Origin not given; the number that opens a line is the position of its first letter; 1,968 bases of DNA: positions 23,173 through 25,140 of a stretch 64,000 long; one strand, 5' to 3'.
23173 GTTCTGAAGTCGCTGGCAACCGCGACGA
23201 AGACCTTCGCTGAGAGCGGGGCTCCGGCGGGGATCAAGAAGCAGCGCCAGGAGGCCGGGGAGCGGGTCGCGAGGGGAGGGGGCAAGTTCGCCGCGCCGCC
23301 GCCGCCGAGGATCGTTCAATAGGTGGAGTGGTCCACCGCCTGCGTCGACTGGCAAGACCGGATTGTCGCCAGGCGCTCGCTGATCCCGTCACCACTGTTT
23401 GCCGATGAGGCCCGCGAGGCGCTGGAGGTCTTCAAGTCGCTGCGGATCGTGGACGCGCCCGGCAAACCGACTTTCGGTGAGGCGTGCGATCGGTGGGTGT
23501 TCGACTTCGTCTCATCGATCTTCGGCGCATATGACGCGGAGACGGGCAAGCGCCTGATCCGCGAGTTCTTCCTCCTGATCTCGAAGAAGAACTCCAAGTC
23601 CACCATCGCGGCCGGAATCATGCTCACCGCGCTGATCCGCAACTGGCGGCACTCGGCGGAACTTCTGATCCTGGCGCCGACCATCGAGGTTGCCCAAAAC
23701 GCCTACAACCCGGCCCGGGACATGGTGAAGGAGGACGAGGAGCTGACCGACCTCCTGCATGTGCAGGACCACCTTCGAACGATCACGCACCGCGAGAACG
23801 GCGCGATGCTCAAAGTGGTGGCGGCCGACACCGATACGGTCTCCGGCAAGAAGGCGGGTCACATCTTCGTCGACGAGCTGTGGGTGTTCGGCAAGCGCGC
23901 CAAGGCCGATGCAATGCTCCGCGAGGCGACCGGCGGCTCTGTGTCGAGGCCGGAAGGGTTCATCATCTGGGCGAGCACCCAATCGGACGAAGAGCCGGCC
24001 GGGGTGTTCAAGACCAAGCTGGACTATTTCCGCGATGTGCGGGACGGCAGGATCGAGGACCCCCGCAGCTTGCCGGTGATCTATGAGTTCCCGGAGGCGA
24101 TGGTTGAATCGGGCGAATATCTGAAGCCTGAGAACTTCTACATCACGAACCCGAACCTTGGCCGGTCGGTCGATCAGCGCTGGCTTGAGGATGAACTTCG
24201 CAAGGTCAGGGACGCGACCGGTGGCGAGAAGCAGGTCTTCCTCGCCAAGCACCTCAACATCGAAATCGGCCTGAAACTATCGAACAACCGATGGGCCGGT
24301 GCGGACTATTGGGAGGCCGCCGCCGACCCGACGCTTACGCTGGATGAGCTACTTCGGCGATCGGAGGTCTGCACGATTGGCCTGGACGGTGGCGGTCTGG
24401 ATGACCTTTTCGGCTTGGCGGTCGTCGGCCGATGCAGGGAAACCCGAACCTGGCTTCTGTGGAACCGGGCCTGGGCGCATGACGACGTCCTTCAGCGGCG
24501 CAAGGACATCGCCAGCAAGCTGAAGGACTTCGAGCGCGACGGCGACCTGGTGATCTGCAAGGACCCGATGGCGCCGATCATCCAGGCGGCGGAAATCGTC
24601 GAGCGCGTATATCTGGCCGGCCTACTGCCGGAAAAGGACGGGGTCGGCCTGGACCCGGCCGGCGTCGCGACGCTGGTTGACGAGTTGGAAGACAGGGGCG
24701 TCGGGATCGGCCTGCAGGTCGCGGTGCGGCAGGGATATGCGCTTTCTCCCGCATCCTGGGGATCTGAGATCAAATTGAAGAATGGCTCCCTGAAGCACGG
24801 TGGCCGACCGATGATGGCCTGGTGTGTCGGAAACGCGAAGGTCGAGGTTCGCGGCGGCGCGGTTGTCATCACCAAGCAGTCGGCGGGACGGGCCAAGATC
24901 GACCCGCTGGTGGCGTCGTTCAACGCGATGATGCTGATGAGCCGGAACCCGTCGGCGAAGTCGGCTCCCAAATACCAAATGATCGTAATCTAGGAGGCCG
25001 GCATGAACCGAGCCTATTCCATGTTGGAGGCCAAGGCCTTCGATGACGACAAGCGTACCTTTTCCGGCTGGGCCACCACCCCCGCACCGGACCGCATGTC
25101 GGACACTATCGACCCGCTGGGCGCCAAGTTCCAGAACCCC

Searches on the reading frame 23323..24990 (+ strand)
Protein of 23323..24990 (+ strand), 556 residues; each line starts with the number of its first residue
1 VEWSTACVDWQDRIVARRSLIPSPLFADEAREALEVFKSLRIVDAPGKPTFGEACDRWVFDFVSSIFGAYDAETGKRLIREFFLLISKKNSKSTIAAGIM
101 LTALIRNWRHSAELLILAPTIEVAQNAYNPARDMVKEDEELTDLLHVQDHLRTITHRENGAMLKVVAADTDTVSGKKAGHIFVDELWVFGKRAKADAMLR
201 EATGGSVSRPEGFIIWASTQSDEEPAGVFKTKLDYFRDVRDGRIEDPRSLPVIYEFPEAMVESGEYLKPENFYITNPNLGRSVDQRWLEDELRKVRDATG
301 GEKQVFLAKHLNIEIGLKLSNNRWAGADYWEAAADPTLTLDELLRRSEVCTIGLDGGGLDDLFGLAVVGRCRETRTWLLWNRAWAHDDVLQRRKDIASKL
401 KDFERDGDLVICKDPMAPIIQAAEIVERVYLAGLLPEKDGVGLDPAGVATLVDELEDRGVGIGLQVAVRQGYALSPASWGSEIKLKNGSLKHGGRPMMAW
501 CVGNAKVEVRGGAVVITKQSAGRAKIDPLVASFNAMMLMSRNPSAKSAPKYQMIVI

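Call 62: search_dna_similar(query=window:23323-24990:+, collection=phages, mode=protein, max_rows=15, max_evalue=1e-20)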
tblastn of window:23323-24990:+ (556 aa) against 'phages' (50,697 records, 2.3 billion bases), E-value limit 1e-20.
Records with a match: 182; places in all: 183; records where one place covers at least 80% of the query: 182.
Best place of each record, by identity: <60% 182.
By first word of the organism name: Stx1a-converting 36; Pseudomonas 20; Xanthomonas 17; Stx2c-converting 17; Burkholderia 14; Enterobacteria 13; Stx2-converting 11; Escherichia 8; Stx2a-converting 8; Moraxella 8; and 16 more.
By host as written in the record: - 76; Pseudomonas aeruginosa 13; Burkholderia sp. 10; Moraxella catarrhalis 8; Escherichia coli 4; Vibrio harveyi BAA-1116 4; Microcystis aeruginosa 3; Acinetobacter baumannii DSM 106838 3; and 48 more.
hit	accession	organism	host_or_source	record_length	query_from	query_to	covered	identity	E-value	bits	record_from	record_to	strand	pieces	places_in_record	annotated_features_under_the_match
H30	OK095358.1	Burkholderia phage phiBt-TXDOH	Burkholderia pseudomallei BP82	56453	1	548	99%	59.9%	0e+0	642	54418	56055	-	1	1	terminase DNA packaging protein A | terminase small subunit; BtTXDOH_01; circularly permutated genome; ...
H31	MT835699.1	Bacteriophage sp.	human fecal samples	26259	1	543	98%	59.6%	0e+0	635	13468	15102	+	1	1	record has no annotation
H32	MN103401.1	Bordetella phage vB_BbrS_PHB09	Bordetella bronchiseptica Bb01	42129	1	556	100%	57.4%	0e+0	612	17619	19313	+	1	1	terminase large subunit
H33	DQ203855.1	Burkholderia phage Bcep176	-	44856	1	552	99%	57.8%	0e+0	621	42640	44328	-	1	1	79: gp79 | 80: gp80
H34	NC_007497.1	Burkholderia phage Bcep176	Burkholderia cepacia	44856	1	552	99%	57.8%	0e+0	621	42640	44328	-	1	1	79: terminase large subunit | 80: terminase small subunit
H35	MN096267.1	Pseudomonas phage vB_PaS_IME307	Pseudomonas aeruginosa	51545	2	556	100%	56.9%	0e+0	596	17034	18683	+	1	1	terminase large subunit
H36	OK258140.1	Xanthomonas phage DMF5-T1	Xanthomonas sp.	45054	4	548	98%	57.2%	0e+0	598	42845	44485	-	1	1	terminase large subunit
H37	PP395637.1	Microcystis phage Mae-JY04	Microcystis aeruginosa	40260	3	553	99%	55.9%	0e+0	579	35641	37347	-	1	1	terminase large subunit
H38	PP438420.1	Microcystis phage Mae-JY28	Microcystis aeruginosa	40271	3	553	99%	55.9%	0e+0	579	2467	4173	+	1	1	terminase large subunit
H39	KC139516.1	Salmonella phage FSL SP-016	Salmonella enterica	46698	2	543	97%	56.5%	0e+0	596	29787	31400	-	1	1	putative phage terminase-like protein large subunit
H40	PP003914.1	Pseudomonas phage vB_Pae_U2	Pseudomonas aeruginosa ST773 ...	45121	1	546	98%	56.0%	1e-180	570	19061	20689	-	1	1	terminase large subunit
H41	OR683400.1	Pseudomonas phage Alize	Pseudomonas aeruginosa F002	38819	1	546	98%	55.9%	2e-179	566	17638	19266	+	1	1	terminase large subunit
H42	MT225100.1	Escherichia phage Lys8385Vzw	Escherichia coli O103:H11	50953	3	556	100%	54.9%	0e+0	580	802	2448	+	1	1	putative terminase large subunit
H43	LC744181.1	Stx1a-converting phage Stx1a_NIID112183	-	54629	3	556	100%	54.9%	0e+0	578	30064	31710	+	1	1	none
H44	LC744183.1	Stx1a-converting phage Stx1a_99E13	-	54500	3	556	100%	54.9%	0e+0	578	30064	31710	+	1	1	none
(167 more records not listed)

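Call 65: find_related_loci(query=window:23323-24990:+, collection=genome_contigs, flank=10000)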
Query window:23323-24990:+ (556 aa) in genome_contigs; peptide patterns used: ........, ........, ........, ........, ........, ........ (x = any residue, [..] = any of these).
135 stretches matched a pattern; 121 encode a relative of the query (tblastn E <= 1e-3); the best 80 are kept; 80 distinct loci.
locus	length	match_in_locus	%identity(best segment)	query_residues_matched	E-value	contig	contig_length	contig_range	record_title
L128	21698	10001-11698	72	1-552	0e+0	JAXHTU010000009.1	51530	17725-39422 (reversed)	MAG: Pseudomonadota bacterium isolate MAG32_plant_biofilm MAG32_9, whole genome shotgun sequence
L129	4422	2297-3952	74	1-552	0e+0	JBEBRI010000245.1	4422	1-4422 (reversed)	MAG: Sphingobacterium sp. isolate T2.bin.112 NODE_68901_length_4422_cov_9.005725, whole genome shotgun sequence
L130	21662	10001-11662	70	1-552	0e+0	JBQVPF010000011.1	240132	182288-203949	MAG: Shinella sp. isolate NL0208PS_1 k141_119092_length_240132_cov_13.9987, whole genome shotgun sequence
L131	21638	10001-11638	64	1-545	0e+0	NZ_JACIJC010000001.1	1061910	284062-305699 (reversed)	Sphingobium boeckii strain DSM 25079 Ga0373333_01, whole genome shotgun sequence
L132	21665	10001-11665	58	2-554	0e+0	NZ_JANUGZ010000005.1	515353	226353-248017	Massilia aurea strain JCM 13879 5, whole genome shotgun sequence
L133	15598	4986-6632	61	1-547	0e+0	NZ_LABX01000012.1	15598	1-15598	Methylobacterium aquaticum strain DSM 16371 contig_12, whole genome shotgun sequence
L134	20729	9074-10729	59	1-549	0e+0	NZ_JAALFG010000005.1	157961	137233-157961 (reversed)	Devosia aurantiaca strain H239 5, whole genome shotgun sequence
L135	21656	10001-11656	59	1-552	0e+0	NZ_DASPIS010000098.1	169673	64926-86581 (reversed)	MAG: Azospirillum sp. isolate SMAG_U11989 k141_142619, whole genome shotgun sequence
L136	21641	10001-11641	61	3-545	0e+0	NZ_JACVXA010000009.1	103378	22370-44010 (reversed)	Mangrovicoccus algicola strain HB182678 Contig_9, whole genome shotgun sequence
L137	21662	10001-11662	60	2-552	0e+0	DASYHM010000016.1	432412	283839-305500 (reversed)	MAG TPA_asm: Devosia sp. isolate SMAG_U4240 k141_6567, whole genome shotgun sequence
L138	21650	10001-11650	57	2-556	0e+0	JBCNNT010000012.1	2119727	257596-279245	MAG: Enterobacter sp. isolate SMAGNO108 Contig12, whole genome shotgun sequence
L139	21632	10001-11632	62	1-546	0e+0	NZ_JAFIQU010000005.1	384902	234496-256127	Arenibaculum pallidiluteum strain SYSU D00532 NODE_5_length_384902_cov_18.814778, whole genome shotgun sequence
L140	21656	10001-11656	61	1-556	0e+0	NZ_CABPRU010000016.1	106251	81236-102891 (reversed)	Pandoraea terrigena strain LMG 31013, whole genome shotgun sequence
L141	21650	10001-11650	59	2-556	0e+0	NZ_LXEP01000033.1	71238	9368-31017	Buttiauxella gaviniae ATCC 51604 Sequence00033, whole genome shotgun sequence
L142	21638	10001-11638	60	3-547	0e+0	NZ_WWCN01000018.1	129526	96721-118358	Duganella flavida strain FT135W NODE_18_length_129526_cov_27.272869_18, whole genome shotgun sequence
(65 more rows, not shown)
